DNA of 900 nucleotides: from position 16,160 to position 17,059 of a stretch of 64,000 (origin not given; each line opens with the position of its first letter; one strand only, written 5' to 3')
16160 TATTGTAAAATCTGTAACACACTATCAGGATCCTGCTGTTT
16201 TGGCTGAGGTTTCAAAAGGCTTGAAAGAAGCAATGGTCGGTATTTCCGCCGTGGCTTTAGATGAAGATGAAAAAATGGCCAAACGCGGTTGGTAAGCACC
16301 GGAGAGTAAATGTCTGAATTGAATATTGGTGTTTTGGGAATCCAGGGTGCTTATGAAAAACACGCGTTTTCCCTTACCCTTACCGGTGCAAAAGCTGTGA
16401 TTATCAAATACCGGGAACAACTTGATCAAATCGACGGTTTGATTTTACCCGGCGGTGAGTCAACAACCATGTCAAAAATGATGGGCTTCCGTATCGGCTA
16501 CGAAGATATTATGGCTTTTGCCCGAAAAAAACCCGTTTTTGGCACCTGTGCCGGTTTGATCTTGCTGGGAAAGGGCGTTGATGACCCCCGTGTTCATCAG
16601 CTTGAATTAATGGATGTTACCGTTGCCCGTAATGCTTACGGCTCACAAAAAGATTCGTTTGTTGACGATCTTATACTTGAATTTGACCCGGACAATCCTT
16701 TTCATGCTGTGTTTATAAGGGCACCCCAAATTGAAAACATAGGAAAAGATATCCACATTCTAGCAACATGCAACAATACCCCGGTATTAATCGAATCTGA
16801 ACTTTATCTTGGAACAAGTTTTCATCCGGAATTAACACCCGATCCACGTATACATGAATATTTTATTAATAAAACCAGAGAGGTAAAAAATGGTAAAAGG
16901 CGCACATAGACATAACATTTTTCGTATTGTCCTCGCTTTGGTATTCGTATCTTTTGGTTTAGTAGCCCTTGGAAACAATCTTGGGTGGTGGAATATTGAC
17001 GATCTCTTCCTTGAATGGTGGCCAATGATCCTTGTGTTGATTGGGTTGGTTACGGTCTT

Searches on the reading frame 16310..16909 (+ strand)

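Call 56: search_protein_families(library=pfam, proteins=[window:16310-16909:+], max_evalue=0.001)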
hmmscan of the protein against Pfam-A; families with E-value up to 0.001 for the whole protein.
window:16310-16909:+ (199 aa): 3 families
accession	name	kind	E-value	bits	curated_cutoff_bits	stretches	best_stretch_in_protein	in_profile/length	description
PF01174.25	SNO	-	2.6e-52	177.9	27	1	8-189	1-186/188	SNO glutamine amidotransferase family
PF07685.20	GATase_3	-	2.1e-07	31.2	27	1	34-103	33-113/196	CobB/CobQ-like glutamine amidotransferase domain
PF00117.34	GATase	-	4.7e-06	26.8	22.8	1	29-189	24-187/190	Glutamine amidotransferase class-I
